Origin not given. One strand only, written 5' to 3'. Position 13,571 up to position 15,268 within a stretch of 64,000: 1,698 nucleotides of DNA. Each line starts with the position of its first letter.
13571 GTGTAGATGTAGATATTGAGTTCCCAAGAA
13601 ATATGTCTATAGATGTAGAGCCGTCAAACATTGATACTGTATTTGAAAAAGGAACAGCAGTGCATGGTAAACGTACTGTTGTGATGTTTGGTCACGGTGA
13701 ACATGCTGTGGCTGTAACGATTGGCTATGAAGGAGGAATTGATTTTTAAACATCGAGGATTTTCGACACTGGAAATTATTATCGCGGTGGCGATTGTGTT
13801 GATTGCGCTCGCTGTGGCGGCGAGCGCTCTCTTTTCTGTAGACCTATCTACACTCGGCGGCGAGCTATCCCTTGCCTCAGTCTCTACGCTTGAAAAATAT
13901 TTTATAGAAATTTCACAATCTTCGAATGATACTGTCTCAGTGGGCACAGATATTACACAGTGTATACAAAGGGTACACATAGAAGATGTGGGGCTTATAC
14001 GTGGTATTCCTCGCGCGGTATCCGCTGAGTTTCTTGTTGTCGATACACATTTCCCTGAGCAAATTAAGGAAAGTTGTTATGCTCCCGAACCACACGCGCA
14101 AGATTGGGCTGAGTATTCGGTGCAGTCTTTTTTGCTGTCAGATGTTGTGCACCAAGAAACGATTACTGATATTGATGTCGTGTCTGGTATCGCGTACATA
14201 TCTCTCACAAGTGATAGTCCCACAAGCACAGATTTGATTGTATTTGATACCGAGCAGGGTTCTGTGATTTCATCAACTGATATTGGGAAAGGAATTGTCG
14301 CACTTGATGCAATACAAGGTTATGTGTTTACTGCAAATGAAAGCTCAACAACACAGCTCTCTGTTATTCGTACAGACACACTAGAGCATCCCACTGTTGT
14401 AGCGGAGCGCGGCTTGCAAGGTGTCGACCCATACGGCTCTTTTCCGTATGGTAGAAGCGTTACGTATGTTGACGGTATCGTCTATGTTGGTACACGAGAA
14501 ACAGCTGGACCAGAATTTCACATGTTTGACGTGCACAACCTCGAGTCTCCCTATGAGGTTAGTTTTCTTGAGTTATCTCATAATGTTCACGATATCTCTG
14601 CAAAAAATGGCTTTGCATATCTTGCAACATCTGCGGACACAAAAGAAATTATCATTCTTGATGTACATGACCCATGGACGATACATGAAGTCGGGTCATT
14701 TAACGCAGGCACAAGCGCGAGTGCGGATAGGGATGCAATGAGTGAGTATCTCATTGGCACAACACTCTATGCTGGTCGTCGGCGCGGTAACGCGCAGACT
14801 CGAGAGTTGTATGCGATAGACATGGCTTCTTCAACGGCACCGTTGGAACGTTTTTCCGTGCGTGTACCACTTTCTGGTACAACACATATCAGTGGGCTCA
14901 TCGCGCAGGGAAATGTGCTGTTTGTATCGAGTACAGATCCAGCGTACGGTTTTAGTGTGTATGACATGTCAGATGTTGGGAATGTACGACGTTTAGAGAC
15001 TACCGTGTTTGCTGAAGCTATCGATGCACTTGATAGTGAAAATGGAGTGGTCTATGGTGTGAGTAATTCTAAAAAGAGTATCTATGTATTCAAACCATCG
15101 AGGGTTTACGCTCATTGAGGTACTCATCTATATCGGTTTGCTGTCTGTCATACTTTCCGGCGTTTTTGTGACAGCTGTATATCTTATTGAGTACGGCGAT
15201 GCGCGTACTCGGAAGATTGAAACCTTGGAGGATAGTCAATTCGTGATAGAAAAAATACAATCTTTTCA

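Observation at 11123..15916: Type IV pilus locus with a pilin fused to an LVIVD-repeat beta-propeller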

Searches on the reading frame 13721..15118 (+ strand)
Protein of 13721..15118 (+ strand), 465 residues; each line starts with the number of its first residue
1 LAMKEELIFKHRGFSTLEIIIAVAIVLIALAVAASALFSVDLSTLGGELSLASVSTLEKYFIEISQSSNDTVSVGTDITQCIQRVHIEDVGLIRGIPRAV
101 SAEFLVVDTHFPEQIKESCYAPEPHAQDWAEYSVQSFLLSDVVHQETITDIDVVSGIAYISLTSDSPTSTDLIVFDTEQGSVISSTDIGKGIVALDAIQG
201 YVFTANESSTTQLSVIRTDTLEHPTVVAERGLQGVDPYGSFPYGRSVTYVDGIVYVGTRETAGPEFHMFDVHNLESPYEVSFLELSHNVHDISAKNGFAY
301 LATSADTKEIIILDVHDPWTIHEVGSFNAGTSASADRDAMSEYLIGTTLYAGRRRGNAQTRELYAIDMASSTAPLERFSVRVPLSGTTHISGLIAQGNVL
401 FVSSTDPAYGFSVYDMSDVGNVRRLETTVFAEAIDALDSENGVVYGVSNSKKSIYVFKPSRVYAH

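Call 3: search_protein_families(library=pfam, proteins=[window:13721-15118:+], max_evalue=1)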
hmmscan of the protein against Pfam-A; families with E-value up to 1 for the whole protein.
window:13721-15118:+ (465 aa): 2 families
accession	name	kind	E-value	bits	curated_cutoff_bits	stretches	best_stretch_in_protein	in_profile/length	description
PF21959.2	DUF6923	-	0.0032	17.7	27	0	349-459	49-159/234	Repeat of unknown function (DUF6923)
PF07963.17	N_methyl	-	0.038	14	21.2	1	10-33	3-26/27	Prokaryotic N-terminal methylation motif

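Call 4: search_protein_families(library=ncbifam, proteins=[window:13721-15118:+], max_evalue=1)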
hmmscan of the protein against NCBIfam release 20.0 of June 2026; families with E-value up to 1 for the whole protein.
window:13721-15118:+ (465 aa): 3 families
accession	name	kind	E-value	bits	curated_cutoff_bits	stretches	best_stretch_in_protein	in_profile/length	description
TIGR02532.1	IV_pilin_GFxxxE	domain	0.011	15.5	16.3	1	12-34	2-24/24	prepilin-type N-terminal cleavage/methylation domain-containing protein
TIGR00441.1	gmhA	equivalog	0.036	14.1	209.45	1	419-458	59-97/154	D-sedoheptulose 7-phosphate isomerase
NF000358.1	sat2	exception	0.083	12.7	360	1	36-82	24-70/174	streptothricin N-acetyltransferase Sat2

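Call 5: find_homologous_proteins(query=window:13721-15118:+, max_evalue=0.001)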
Query window:13721-15118:+ (465 aa): 7 proteins with E <= 0.001 among 8000 candidates.
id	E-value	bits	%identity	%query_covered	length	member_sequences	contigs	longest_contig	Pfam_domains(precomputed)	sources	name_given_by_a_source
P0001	8.5e-298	1005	100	100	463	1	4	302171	-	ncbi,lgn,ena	-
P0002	6.6e-84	300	39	97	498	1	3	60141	PF08309.18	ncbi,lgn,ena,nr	ncbi:hypothetical protein EXS61_00140 [Candidatus Parcubacteria bacterium]|nr:hypothetical protein [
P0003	1.3e-80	289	38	96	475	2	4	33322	PF08309.18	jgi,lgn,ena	-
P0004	1.4e-74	270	38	88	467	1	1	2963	PF08309.18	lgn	-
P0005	2.8e-70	255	37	93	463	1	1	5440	PF08309.18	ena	-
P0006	1.7e-34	138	27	97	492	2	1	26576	PF08309.18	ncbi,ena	-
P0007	8.1e-28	116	29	96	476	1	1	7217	PF08309.18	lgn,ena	-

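Call 6: search_solved_structures(query=window:13721-15118:+, max_evalue=10, show_alignments=2)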
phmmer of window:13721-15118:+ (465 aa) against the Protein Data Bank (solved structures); distinct sequences matched with E-value up to 10: 1.
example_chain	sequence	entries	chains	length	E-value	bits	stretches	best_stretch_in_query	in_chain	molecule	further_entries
9egp_A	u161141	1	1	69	1.3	10.9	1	10-63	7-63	Geopilin domain 1 protein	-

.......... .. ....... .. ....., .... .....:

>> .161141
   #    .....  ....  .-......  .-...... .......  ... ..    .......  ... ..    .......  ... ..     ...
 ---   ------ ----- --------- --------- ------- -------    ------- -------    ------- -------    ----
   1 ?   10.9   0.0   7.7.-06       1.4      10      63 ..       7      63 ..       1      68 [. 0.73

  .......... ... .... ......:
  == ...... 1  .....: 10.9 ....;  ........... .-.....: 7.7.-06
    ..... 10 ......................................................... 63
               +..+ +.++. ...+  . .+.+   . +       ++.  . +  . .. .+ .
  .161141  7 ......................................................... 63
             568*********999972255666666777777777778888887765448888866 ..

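Call 8: find_homologous_proteins(query=A1, max_evalue=0.001)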
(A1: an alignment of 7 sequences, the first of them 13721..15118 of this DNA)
Query A1 (7 sequences) (465 aa, profile of the alignment): 9 proteins with E <= 0.001 among 8000 candidates.
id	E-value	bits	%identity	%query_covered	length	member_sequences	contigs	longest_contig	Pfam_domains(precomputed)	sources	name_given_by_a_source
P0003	8.0e-209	712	38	96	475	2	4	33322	PF08309.18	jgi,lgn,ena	-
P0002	5.4e-206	703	39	97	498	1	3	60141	PF08309.18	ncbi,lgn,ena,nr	ncbi:hypothetical protein EXS61_00140 [Candidatus Parcubacteria bacterium]|nr:hypothetical protein [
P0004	1.4e-195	669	38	88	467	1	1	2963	PF08309.18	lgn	-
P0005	2.2e-191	655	37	93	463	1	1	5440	PF08309.18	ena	-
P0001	4.8e-185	634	100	100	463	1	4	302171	-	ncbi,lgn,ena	-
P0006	5.8e-168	578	27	97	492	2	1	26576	PF08309.18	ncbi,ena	-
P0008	4.2e-44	169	30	44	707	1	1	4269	PF09826.16,PF08309.18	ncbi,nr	ncbi:MAG: hypothetical protein Q8R32_01740, partial [bacterium]|nr:hypothetical protein [bacterium]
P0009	6.3e-24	103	25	46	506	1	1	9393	PF08309.18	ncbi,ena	-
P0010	3.2e-12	64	25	13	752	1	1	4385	PF13860.13,PF08309.18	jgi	jgi:hypothetical protein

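Call 11: search_protein_families(library=pfam, alignment_id=A1, max_evalue=10)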
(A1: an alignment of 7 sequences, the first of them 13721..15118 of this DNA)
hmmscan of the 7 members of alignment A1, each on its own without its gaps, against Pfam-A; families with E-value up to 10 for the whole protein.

A. member 1, window:13721-15118:+ (465 aa): 2 families
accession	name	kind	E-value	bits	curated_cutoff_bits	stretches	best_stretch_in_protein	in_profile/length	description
PF21959.2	DUF6923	-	0.0032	17.7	27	2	349-459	49-159/234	Repeat of unknown function (DUF6923)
PF07963.17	N_methyl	-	0.038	14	21.2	1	10-33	3-26/27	Prokaryotic N-terminal methylation motif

B. families by the number of members that match (of 7 scanned): 5 families
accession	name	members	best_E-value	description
PF08309.17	LVIVD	6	1.6e-17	LVIVD repeat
PF09826.15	Beta_propel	5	0.00014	Beta propeller domain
PF07963.17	N_methyl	5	0.00081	Prokaryotic N-terminal methylation motif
PF21959.2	DUF6923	2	0.0012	Repeat of unknown function (DUF6923)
PF20247.3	DUF6602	1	0.088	Domain of unknown function (DUF6602)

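Call 22: find_encoding_contigs(protein=P0002, flank=8000, max_places=2)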
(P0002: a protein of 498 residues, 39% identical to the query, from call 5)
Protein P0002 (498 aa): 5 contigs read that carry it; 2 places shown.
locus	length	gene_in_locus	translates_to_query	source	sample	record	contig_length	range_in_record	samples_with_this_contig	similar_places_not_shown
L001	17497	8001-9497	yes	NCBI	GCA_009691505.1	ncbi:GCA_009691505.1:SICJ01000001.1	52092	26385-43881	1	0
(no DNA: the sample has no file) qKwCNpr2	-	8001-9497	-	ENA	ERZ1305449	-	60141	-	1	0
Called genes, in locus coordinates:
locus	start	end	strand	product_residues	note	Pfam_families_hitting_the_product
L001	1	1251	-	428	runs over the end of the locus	PF13393:tRNA-synt_His, PF00587:tRNA-synt_2b, PF03129:HGTP_anticodon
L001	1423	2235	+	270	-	PF01509:TruB_N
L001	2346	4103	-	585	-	PF00009:GTP_EFTU, PF01926:MMR_HSR1 (weak), PF22042:EF-G_D2, PF03144:GTP_EFTU_D2, PF00679:EFG_C, PF21018:BipA_C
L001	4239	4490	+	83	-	-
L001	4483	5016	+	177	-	PF03703:bPH_2 (weak)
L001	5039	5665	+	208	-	PF00588:SpoU_methylase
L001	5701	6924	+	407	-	PF00437:T2SSE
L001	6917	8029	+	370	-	PF00482:T2SSF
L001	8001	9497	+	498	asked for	PF08309:LVIVD (faint)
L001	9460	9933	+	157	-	PF07963:N_methyl (weak)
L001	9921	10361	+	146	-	-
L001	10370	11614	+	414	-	PF00070:Pyr_redox (faint), PF07992:Pyr_redox_2, PF22366:NDH2_C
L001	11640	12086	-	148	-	-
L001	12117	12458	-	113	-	PF01329:Pterin_4a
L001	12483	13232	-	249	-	PF18306:LDcluster4, PF03641:Lysine_decarbox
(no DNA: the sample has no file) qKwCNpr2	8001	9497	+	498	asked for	PF08309:LVIVD (faint)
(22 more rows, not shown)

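Call 23: find_encoding_contigs(protein=P0003, flank=8000, max_places=2)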
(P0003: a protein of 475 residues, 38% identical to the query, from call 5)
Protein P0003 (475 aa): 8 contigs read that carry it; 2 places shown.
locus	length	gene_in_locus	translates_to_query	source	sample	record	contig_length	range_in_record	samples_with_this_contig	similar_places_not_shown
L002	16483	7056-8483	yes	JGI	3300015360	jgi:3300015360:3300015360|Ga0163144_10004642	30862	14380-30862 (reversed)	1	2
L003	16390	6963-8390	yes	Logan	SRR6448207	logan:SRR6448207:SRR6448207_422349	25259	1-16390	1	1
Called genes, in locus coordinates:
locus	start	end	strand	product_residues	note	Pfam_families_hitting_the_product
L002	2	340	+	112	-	?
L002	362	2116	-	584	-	PF00009:GTP_EFTU, PF01926:MMR_HSR1, PF22042:EF-G_D2, PF03144:GTP_EFTU_D2, PF00679:EFG_C, PF21018:BipA_C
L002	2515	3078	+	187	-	PF03703:bPH_2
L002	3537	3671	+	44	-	-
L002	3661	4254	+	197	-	PF00588:SpoU_methylase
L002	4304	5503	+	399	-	PF00437:T2SSE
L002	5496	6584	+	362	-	PF00482:T2SSF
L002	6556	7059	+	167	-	PF07963:N_methyl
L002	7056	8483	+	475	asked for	PF08309:LVIVD (faint)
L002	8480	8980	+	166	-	PF07963:N_methyl (weak)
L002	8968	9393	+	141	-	-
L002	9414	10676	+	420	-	PF01266:DAO (faint), PF07992:Pyr_redox_2, PF13738:Pyr_redox_3 (faint), PF00070:Pyr_redox, PF22366:NDH2_C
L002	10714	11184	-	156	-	-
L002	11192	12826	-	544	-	PF00128:Alpha-amylase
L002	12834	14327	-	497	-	PF03065:Glyco_hydro_57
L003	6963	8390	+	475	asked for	PF08309:LVIVD (faint)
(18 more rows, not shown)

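Call 25: predict_structure(alignment_id=A1)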
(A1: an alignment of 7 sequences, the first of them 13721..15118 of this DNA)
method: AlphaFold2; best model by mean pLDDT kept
length: 465 residues; sequences in the alignment: 7
mean_pLDDT: 79.3   pTM: 0.77
mean pLDDT of the five models: 79.3, 76.4, 75.7, 75.6, 74.6
residues with pLDDT >= 90: 211; 70-90: 132; 50-70: 65; < 50: 57
segments of 3 or more residues with pLDDT < 50: 1-14, 29-68, 463-465
pLDDT, mean of each block of 10 residues (from residue 1): 33 52 60 38 29 35 44 64 69 65 71 73 79 91 90 95 87 94 91 93 90 93 94 73 87 92 86 94 91 93 84 93 89 69 92 81 90 90 88 92 94 89 85 94 93 93 50
secondary structure, 60 per line:
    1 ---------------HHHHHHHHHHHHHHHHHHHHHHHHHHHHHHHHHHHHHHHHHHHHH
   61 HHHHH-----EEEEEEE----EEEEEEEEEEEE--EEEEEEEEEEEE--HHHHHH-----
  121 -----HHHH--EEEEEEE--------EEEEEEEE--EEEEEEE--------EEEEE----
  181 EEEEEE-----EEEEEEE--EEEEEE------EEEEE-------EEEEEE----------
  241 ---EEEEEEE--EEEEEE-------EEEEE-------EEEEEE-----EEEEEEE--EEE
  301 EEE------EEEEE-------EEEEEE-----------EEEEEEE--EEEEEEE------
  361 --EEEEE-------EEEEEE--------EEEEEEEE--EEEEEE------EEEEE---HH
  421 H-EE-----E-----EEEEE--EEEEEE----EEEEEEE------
elements in order: H16-65 E71-77 E82-93 E96-107 H110-115 H126-129 E132-138 E147-154 E157-163 E172-176 E181-186 E192-198 E201-206 E213-217 E225-230 E244-250 E253-258 E266-270 E278-283 E289-295 E298-303 E310-314 E322-327 E339-345 E348-354 E363-367 E375-380 E389-396 E399-404 E411-415 E436-440 E443-448 E453-459

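Call 27: fold_search(model_id=the predicted structure, library=pdb)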
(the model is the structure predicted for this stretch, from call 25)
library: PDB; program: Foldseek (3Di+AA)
matches with E <= 10: 1337; with E <= 0.001: 275
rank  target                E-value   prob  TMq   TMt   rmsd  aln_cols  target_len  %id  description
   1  4i79_B                3.1e-10  1.00  0.51  0.73   4.4       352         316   12  Crystal structure of human NUP43 (released 2013-02-27)
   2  5m89_A                3.2e-10  1.00  0.50  0.70   4.3       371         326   12  Spliceosome component (released 2018-03-14)
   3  9cnx_B                4.4e-10  1.00  0.44  0.56  15.4       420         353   13  CryoEM structure of BAM in complex with the PTB1 closed-state inhibitor (in DDM detergent) (released 2024-12-25)
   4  7fik_c                8.5e-10  1.00  0.50  0.72   4.8       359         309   10  The cryo-EM structure of the CR subunit from X. laevis NPC (released 2022-11-09)
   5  5m89_B                1.9e-09  1.00  0.51  0.70   4.4       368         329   12  Spliceosome component (released 2018-03-14)
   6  1nex_B                2.5e-09  1.00  0.46  0.48  13.1       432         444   12  Crystal Structure of ScSkp1-ScCdc4-CPD peptide complex (released 2003-02-18)
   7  22gu                  4.0e-09  1.00  0.41  0.66   5.7       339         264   11  Crystal structure of the CJ1041C protein from Campylobacter jejuni in complex with Ca2+ in space group P212121 (released 2026-04-01)
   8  8h0n_A                4.4e-09  1.00  0.43  0.60  12.5       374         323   12  Crystal structure of the human METTL1-WDR4 complex (released 2023-07-05)
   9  22gw_D                4.9e-09  1.00  0.40  0.64   6.5       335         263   10  Crystal structure of the CJ1041C protein from Campylobacter jejuni in the apo form in space group P2 (released 2026-04-01)
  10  9fqr_H8               4.9e-09  1.00  0.27  0.10  28.4       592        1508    9  96-nm repeat of axonemal doublet microtubules from bovine sperm (released 2025-03-26)
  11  22gv_A                7.3e-09  1.00  0.41  0.67   5.6       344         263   10  Crystal structure of the CJ1041C protein from Campylobacter jejuni in complex with Ca2+ in space group P1 (released 2026-04-01)
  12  8j07_i8               8.1e-09  1.00  0.49  0.18  18.6       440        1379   10  96nm repeat of human respiratory doublet microtubule and associated axonemal complexes (released 2023-07-26)
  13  6e29_D                9.5e-09  1.00  0.48  0.68   5.2       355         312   11  Crystal structure of Myceliophteria_thermophila Cps50 (Swd1) beta-propeller domain (released 2018-07-25)
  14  22gw_B                1.1e-08  1.00  0.39  0.62   6.4       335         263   10  Crystal structure of the CJ1041C protein from Campylobacter jejuni in the apo form in space group P2 (released 2026-04-01)
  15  4imm_B                1.1e-08  1.00  0.38  0.52   8.2       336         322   13  The crystal structure of BamB from Moraxella catarrhalis (released 2014-03-26)
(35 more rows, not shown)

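Call 28: search_protein_representatives(alignment_id=A1)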
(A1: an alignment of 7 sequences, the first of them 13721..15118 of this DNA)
Query: 7 sequences, 478 profile positions. Proteins with E-value up to 0.001 (for the whole library): 22947; up to 1e-10: 10679; up to 1e-30: 1600. The best 150 are listed.
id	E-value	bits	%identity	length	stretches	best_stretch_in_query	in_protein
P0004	4.6e-196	668.6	-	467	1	1-473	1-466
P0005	6.9e-192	654.9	-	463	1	10-476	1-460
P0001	1.5e-185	634.0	-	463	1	2-478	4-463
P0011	4.1e-173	593.0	-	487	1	3-473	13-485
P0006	1.9e-168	577.6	-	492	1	5-477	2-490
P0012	8.3e-139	479.8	-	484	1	7-470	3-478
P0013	9.2e-134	463.2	-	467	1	15-473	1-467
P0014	2.3e-130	452.0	-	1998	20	260-460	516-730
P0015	2.1e-128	445.5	-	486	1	3-472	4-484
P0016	2.4e-119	415.7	-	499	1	6-473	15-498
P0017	7.4e-117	407.4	-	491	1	6-472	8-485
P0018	1.1e-115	403.6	-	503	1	2-474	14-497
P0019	7.2e-115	400.9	-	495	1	1-477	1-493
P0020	1.1e-114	400.3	-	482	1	7-473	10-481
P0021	1.3e-114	400.0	-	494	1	4-473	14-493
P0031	3.0e-106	372.5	-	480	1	7-473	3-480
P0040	1.6e-102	360.2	-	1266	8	258-389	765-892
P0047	4.5e-101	355.4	-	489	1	7-476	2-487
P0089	2.3e-90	320.1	-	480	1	7-472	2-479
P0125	5.0e-85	302.5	-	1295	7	257-366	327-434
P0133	8.1e-84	298.5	-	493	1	7-470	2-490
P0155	7.6e-81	288.7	-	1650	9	279-387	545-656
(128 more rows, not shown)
